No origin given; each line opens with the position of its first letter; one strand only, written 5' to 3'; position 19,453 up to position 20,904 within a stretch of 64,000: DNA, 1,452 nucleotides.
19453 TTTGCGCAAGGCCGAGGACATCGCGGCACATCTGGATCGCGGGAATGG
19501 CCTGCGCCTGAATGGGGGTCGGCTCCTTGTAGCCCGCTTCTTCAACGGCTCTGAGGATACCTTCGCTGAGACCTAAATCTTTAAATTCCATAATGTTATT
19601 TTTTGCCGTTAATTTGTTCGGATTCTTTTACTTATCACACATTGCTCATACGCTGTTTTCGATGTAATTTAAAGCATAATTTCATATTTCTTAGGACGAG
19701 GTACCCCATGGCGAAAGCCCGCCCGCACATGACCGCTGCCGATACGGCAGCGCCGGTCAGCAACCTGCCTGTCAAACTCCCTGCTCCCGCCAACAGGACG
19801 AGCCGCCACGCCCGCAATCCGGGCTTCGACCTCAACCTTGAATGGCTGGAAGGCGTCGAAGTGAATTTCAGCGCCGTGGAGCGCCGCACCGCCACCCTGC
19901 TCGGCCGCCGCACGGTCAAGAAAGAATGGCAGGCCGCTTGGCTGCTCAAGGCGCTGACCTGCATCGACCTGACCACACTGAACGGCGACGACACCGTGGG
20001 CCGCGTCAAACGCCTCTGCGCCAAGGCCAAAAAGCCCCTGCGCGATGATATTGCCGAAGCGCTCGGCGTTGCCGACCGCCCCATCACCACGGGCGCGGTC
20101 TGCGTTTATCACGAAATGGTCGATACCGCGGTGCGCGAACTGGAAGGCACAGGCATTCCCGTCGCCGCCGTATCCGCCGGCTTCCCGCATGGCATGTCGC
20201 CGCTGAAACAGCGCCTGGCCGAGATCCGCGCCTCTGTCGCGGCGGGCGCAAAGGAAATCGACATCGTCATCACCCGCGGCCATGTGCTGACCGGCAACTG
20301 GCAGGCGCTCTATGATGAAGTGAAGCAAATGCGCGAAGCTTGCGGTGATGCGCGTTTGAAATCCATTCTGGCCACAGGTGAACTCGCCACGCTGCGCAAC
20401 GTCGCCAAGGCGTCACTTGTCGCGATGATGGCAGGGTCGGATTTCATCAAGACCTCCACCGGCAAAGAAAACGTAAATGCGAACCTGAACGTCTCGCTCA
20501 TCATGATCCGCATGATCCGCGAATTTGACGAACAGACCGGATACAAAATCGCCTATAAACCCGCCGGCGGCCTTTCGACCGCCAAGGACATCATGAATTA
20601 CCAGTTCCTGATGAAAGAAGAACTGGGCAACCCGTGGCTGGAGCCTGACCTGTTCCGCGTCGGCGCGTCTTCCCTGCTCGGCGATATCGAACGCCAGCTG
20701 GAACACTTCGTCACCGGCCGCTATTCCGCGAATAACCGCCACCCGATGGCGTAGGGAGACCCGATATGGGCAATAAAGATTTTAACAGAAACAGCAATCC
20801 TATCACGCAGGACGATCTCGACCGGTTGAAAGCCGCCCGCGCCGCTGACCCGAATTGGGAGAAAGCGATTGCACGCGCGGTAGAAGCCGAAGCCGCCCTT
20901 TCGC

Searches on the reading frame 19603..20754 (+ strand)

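Call 34: search_protein_families(library=pfam, proteins=[window:19603-20754:+], max_evalue=0.00001)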
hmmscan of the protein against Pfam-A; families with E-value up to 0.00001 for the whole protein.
window:19603-20754:+ (383 aa): 1 family
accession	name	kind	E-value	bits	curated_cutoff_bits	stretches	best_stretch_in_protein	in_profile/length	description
PF01791.15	DeoC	-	8.2e-22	78.4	23.8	1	118-330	3-204/229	DeoC/LacD family aldolase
